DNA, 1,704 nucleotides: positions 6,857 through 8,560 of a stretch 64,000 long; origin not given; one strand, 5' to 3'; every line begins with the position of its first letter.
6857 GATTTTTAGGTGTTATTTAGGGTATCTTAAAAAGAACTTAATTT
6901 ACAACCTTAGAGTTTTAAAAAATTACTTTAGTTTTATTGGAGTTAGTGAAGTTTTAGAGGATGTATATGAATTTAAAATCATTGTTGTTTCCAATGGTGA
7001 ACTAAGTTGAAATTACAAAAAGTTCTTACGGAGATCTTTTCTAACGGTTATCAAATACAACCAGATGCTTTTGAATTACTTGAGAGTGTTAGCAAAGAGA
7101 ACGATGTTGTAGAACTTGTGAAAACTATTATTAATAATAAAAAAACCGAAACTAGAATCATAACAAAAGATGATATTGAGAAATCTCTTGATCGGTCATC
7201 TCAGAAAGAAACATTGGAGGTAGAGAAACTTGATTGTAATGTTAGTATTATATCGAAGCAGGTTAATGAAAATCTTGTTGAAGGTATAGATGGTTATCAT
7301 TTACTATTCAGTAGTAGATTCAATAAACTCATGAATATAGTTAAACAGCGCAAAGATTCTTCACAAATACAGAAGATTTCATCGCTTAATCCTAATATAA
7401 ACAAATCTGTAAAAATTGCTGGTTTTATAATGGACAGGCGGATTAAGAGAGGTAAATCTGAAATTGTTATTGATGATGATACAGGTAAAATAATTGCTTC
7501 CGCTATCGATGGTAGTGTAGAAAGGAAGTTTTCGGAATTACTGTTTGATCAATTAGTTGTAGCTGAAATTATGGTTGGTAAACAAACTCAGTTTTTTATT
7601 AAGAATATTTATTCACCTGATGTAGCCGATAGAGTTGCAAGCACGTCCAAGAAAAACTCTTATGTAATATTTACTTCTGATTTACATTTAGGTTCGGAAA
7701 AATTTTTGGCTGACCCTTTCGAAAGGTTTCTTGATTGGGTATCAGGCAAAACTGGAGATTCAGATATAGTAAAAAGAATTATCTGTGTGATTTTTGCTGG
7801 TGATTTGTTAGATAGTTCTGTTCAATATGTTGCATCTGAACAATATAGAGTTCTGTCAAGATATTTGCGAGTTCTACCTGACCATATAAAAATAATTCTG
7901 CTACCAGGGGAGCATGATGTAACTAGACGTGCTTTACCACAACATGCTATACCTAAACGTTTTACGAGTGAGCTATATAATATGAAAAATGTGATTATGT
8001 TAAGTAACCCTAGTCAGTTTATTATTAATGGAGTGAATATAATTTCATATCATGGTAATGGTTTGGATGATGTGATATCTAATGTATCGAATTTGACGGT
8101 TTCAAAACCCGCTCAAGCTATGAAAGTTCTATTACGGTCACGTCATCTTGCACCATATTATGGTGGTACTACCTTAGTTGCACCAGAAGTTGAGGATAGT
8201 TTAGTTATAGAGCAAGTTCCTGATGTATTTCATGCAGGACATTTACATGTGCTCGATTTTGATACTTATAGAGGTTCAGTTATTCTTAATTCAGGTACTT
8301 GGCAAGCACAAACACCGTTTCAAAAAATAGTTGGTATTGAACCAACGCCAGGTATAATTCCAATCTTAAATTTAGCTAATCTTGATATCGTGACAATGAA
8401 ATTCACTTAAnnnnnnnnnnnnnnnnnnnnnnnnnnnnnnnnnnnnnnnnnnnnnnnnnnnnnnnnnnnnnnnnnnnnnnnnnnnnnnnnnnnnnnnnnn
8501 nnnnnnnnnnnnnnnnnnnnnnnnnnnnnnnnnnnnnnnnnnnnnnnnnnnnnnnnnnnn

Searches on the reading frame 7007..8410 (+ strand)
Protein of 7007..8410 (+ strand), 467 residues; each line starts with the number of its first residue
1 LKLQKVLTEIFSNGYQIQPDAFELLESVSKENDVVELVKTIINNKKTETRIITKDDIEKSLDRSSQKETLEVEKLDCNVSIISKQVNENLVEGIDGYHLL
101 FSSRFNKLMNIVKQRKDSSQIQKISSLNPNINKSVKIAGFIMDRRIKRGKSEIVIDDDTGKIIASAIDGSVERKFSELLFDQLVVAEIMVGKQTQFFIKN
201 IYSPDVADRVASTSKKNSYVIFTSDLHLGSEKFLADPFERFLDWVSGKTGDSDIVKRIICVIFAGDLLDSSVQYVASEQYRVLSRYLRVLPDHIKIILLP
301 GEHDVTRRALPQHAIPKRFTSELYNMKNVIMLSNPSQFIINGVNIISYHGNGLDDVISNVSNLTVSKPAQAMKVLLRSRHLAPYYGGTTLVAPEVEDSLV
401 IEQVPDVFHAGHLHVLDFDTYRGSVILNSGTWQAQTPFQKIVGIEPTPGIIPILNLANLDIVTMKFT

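Call 7: search_protein_families(library=pfam, proteins=[window:7007-8410:+], max_evalue=0.01)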
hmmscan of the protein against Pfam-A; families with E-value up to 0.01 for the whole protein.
window:7007-8410:+ (467 aa): 4 families
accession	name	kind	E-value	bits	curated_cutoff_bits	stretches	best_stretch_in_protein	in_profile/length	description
PF04042.21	DNA_pol_E_B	-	9.7e-22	77.9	29.1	1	220-412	1-203/210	DNA polymerase alpha/epsilon subunit B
PF00149.33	Metallophos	-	3e-10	41.3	21.5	1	220-415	3-190/191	Calcineurin-like phosphoesterase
PF12850.12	Metallophos_2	-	0.0018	18.7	27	0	351-435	90-138/154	Calcineurin-like phosphoesterase superfamily domain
PF18401.7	Thioredoxin_13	-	0.0073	16.6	26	0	10-60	77-130/136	Thioredoxin-like domain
